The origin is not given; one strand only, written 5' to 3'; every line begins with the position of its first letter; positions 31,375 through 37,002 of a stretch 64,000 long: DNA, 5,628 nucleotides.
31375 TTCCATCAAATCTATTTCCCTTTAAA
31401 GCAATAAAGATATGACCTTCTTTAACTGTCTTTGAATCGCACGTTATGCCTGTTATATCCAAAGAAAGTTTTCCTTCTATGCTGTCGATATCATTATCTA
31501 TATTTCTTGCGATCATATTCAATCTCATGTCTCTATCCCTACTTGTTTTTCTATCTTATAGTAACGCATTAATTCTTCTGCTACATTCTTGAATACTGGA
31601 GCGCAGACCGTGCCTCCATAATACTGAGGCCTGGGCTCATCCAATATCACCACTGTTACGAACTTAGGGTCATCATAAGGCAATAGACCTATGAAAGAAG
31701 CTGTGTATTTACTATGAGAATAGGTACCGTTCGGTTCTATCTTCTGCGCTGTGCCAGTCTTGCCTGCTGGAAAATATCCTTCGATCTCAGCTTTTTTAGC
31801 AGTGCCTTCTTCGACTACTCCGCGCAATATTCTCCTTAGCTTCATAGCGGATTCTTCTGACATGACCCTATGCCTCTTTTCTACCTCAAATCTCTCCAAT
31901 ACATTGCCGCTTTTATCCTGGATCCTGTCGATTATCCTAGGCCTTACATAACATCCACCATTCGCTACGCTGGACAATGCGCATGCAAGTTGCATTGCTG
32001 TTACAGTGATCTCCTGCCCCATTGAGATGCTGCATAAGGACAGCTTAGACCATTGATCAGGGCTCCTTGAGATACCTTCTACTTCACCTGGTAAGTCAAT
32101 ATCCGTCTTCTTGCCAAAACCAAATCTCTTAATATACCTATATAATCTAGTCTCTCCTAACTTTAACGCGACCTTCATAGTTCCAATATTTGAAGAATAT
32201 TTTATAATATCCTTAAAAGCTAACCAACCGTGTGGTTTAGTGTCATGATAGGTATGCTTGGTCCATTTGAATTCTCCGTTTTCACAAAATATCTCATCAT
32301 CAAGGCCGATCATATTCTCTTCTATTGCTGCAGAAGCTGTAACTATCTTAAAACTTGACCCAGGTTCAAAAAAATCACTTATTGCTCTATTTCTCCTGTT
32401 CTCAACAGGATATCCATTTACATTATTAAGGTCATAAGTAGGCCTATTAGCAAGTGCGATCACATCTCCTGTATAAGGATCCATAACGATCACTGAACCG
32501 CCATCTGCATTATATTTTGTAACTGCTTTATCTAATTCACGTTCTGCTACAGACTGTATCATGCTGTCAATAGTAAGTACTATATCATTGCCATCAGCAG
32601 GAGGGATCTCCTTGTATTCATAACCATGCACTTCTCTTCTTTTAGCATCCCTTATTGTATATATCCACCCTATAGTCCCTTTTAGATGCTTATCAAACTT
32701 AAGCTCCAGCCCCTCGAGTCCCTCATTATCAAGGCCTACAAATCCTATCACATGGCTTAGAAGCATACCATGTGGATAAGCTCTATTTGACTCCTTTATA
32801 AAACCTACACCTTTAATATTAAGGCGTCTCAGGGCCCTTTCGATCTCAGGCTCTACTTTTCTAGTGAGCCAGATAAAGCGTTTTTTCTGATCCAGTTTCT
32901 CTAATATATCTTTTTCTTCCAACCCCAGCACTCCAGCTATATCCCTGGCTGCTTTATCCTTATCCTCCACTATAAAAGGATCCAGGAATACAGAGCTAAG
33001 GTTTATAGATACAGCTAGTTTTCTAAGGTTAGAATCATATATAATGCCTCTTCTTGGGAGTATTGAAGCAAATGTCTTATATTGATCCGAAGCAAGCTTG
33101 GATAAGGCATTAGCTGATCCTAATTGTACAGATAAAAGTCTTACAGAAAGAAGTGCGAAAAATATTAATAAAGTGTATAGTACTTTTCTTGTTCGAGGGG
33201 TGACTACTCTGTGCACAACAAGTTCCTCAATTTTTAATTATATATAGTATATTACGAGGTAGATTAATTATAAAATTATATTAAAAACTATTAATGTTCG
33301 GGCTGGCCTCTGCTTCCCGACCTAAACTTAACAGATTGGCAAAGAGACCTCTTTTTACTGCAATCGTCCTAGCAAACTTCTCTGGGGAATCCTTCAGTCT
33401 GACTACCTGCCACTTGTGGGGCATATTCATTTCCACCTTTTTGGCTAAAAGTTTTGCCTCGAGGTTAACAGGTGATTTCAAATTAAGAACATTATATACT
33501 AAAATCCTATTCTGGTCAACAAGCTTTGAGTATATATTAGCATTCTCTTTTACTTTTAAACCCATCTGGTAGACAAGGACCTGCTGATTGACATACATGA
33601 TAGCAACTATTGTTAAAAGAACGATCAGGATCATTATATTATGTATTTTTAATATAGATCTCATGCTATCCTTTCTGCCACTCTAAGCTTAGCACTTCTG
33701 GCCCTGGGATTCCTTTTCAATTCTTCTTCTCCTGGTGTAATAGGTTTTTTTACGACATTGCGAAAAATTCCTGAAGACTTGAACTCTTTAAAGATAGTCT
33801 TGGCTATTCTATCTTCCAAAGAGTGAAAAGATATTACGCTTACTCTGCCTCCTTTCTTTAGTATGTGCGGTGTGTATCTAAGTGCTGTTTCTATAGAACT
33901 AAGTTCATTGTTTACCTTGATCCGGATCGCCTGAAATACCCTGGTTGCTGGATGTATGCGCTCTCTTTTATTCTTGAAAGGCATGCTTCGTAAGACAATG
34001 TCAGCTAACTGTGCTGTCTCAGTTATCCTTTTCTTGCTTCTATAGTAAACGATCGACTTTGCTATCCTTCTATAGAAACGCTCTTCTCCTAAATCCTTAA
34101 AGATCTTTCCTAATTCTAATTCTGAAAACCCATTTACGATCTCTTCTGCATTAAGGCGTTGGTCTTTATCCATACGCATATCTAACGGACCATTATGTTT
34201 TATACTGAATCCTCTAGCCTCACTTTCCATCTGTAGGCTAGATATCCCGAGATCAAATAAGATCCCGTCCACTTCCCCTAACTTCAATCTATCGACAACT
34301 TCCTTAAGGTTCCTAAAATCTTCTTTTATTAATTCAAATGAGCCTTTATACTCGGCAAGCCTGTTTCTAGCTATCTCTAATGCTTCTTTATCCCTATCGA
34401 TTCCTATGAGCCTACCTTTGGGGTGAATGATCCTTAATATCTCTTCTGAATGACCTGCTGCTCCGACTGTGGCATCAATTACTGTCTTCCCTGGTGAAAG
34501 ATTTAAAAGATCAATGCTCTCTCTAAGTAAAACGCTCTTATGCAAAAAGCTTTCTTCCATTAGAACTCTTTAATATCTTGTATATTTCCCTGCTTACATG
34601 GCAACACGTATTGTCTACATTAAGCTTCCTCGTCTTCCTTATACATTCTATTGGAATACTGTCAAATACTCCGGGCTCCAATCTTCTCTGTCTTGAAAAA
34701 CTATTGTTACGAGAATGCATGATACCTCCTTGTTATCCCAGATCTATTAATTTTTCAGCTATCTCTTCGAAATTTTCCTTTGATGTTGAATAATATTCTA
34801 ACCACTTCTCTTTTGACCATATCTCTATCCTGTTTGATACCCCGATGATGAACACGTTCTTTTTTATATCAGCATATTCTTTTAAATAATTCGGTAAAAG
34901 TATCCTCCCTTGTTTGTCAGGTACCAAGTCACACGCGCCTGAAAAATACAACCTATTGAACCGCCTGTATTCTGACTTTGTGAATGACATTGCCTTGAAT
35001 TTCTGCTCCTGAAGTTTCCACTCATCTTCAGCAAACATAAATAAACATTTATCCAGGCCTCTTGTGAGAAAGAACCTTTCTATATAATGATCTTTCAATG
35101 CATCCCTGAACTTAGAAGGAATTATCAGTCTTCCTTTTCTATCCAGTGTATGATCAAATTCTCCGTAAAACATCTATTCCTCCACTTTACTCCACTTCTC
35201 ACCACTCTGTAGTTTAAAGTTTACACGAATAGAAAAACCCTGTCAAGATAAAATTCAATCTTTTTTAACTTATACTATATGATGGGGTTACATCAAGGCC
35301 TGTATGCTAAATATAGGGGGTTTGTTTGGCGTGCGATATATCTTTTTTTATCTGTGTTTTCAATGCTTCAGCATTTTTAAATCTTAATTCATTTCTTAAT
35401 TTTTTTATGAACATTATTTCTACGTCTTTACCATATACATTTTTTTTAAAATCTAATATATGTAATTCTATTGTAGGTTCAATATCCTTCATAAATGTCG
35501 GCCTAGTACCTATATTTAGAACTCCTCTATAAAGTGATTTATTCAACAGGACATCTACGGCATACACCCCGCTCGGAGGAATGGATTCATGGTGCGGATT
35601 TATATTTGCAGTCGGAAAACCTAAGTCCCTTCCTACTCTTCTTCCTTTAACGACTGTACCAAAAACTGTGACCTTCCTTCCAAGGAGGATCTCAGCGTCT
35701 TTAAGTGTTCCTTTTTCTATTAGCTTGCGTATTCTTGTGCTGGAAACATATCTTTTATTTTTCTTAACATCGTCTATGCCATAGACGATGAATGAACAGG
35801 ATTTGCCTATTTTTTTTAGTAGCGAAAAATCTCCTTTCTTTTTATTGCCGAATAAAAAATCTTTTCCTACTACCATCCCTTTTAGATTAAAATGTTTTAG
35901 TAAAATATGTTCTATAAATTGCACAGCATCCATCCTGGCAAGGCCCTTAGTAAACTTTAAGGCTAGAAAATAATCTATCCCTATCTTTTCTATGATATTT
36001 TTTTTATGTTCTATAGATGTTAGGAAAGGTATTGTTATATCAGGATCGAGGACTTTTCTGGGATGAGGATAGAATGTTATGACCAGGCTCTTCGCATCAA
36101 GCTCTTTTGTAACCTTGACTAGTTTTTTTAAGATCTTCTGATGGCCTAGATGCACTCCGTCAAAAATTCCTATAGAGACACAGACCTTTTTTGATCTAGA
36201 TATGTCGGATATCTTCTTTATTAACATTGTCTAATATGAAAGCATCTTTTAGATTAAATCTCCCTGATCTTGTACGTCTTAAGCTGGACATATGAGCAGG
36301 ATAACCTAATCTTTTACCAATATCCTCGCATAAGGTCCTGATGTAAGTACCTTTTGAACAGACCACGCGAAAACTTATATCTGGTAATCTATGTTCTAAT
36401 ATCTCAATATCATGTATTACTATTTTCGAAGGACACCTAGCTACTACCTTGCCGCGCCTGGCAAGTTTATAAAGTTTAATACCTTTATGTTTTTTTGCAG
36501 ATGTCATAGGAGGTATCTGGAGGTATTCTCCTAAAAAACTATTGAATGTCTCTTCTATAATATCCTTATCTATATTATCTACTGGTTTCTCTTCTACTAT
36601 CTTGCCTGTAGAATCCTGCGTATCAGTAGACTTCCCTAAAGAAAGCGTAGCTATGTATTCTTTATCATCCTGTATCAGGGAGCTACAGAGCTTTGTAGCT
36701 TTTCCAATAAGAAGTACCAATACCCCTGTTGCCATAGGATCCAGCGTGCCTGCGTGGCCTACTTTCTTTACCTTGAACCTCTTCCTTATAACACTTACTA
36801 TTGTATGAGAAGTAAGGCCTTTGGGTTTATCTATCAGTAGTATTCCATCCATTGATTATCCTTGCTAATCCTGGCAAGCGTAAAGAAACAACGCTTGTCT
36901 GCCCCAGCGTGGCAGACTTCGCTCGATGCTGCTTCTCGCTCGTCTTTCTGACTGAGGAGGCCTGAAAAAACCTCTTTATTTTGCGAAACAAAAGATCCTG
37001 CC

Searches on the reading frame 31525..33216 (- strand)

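Call 90: search_protein_families(library=pfam, proteins=[window:31525-33216:-], max_evalue=0.00001)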
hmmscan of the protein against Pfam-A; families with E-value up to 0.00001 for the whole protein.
window:31525-33216:- (563 aa): 2 families
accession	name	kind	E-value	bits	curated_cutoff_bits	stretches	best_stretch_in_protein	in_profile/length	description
PF00905.27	Transpeptidase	-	5.4e-76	256.1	22.1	1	240-546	1-298/299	Penicillin binding protein transpeptidase domain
PF03717.20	PBP_dimer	-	7.9e-14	52.9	24.4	1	53-196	3-176/180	Penicillin-binding Protein dimerisation domain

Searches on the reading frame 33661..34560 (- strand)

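Call 90: search_protein_families(library=pfam, proteins=[window:33661-34560:-], max_evalue=0.00001)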
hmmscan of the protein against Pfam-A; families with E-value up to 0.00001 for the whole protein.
window:33661-34560:- (299 aa): 2 families
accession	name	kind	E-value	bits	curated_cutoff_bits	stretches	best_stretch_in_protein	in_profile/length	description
PF01795.25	Methyltransf_5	-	1.7e-111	373.1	27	1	5-298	2-309/309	MraW methylase family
PF13847.12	Methyltransf_31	-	2.6e-07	30.9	27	1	22-88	2-69/145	Methyltransferase domain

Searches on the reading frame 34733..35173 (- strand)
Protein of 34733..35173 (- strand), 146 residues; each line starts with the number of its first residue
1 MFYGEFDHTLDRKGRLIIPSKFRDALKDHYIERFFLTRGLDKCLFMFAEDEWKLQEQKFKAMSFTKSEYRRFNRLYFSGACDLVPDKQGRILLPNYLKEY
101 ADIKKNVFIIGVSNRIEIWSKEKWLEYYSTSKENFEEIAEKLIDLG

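Call 90: search_protein_families(library=pfam, proteins=[window:34733-35173:-], max_evalue=0.00001)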
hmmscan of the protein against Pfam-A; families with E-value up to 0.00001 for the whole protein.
window:34733-35173:- (146 aa): 1 family
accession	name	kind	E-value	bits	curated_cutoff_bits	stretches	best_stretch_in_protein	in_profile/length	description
PF02381.23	MraZ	-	2.7e-38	130.2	23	2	1-74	1-71/72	MraZ protein, putative antitoxin-like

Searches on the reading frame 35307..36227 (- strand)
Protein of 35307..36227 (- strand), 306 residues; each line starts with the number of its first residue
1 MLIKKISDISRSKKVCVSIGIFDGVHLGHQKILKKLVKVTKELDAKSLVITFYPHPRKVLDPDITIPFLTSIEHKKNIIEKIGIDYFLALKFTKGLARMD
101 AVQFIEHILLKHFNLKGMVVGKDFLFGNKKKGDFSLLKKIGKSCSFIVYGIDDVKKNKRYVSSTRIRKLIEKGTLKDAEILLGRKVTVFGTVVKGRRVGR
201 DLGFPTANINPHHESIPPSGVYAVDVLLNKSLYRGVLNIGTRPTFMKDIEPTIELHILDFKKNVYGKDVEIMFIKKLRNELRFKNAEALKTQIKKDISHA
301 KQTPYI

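Call 90: search_protein_families(library=pfam, proteins=[window:35307-36227:-], max_evalue=0.00001)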
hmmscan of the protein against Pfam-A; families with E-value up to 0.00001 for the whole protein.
window:35307-36227:- (306 aa): 2 families
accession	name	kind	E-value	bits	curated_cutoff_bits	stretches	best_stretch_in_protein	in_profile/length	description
PF06574.18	FAD_syn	-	1.4e-45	155.3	27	1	11-165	4-158/158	FAD synthetase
PF01687.23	Flavokinase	-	2.6e-41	141.2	19.6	1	182-302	1-122/124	Riboflavin kinase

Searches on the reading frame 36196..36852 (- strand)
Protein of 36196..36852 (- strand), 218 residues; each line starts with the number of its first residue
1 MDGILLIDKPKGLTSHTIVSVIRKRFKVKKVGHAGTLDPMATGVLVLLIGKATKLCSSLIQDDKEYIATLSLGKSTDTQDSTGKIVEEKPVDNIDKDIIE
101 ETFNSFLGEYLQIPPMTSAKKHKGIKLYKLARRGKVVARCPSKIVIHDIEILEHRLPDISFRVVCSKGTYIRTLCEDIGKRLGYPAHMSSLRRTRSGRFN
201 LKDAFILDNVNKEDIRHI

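Call 15: search_protein_families(library=pfam, proteins=[window:36196-36852:-])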
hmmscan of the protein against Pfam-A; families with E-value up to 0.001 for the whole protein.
window:36196-36852:- (218 aa): 2 families
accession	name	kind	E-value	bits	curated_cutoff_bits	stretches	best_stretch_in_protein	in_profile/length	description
PF01509.24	TruB_N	-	2.3e-56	190.8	27.3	1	23-171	1-149/149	TruB family pseudouridylate synthase (N terminal domain)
PF16198.10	TruB_C_2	-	1.8e-12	47.6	29.3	1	172-212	1-41/66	tRNA pseudouridylate synthase B C-terminal domain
